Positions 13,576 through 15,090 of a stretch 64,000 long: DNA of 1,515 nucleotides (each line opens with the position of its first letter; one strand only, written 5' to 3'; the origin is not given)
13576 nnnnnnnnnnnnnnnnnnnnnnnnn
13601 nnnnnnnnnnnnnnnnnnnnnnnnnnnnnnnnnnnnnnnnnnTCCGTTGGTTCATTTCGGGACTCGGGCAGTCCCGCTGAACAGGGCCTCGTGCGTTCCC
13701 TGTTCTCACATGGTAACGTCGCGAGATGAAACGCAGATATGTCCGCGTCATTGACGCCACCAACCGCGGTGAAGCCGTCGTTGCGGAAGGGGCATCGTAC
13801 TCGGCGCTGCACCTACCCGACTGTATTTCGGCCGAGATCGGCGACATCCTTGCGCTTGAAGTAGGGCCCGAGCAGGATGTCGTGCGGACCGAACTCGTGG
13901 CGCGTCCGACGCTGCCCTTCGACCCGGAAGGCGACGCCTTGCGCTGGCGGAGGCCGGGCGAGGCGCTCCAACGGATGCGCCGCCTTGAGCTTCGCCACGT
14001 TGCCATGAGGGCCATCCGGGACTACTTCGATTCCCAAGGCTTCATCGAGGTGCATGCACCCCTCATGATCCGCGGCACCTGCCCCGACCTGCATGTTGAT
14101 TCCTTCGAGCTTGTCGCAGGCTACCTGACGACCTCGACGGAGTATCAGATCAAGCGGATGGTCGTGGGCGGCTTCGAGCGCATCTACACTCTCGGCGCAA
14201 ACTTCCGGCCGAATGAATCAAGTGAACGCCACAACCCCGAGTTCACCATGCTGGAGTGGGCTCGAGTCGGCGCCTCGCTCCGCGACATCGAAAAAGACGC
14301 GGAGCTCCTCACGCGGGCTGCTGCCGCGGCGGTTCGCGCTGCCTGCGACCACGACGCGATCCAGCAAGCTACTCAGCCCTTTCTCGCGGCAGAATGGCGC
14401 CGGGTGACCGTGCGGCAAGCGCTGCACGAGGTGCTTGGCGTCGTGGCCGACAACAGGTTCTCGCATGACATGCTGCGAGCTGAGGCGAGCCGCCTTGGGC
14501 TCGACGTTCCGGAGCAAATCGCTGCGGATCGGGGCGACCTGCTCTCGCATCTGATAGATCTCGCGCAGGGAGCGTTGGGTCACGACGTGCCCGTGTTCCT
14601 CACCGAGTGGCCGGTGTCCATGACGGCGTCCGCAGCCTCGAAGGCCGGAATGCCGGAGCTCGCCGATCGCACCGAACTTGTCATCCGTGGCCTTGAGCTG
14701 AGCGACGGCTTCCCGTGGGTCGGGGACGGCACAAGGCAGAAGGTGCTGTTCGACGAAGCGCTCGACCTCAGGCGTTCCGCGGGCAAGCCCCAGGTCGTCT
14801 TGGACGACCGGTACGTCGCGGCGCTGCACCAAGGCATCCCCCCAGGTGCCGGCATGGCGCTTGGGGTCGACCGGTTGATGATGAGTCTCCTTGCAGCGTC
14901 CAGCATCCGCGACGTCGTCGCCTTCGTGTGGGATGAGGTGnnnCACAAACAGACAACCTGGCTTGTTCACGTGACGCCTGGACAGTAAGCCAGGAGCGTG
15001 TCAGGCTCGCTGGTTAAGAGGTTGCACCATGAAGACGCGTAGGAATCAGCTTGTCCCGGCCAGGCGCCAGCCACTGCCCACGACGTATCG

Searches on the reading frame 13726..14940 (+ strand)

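Call 70: search_protein_families(library=ncbifam, proteins=[window:13726-14940:+], max_evalue=0.00001)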
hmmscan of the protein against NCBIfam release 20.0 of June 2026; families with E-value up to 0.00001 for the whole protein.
window:13726-14940:+ (405 aa): 14 families
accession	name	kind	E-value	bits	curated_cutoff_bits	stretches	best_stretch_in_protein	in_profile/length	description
TIGR00462.1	genX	equivalog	1.7e-65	221.4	286.9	1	88-400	2-304/304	EF-P lysine aminoacylase EpmA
NF006828.0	PRK09350.1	equivalog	3.1e-56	191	264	1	85-403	14-323/325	elongation factor P--(R)-beta-lysine ligase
NF001756.1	PRK00484.1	subfamily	3.1e-55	187.7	468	1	85-400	167-482/488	lysine--tRNA ligase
TIGR00499.1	lysS_bact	equivalog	1.1e-47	162.9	427.6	1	86-400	171-489/496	lysine--tRNA ligase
NF002821.0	PRK02983.1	equivalog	4.1e-44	150.9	742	1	84-400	775-1095/1102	bifunctional lysylphosphatidylglycerol synthetase/lysine--tRNA ligase LysX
NF009101.0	PRK12445.1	subfamily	2.1e-38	132.1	1026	1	88-400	185-498/505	lysine--tRNA ligase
NF003483.0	PRK05159.1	equivalog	4.2e-22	78.6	353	1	85-403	135-432/438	aspartate--tRNA(Asn) ligase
TIGR00458.1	aspS_nondisc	equivalog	5.5e-19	68.5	368.4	1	88-403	134-422/428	aspartate--tRNA(Asn) ligase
TIGR00459.1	aspS_bact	equivalog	1.8e-18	66.2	373.85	1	312-400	470-554/586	aspartate--tRNA ligase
NF001750.0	PRK00476.1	equivalog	1.9e-16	59.5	443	1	313-400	474-557/590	aspartate--tRNA ligase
NF009460.0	PRK12820.1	equivalog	3.9e-14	51.7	1379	1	85-187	171-275/723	bifunctional aspartyl-tRNA synthetase/aspartyl/glutamyl-tRNA amidotransferase subunit C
TIGR00457.1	asnS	equivalog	1.9e-13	50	342.6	1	88-210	137-271/455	asparagine--tRNA ligase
NF003037.0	PRK03932.1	equivalog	4.1e-13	49.1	414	1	88-209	134-268/451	asparagine--tRNA ligase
NF005052.0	PRK06462.1-1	equivalog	1.2e-08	34.4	368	1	87-244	49-216/353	asparagine synthetase A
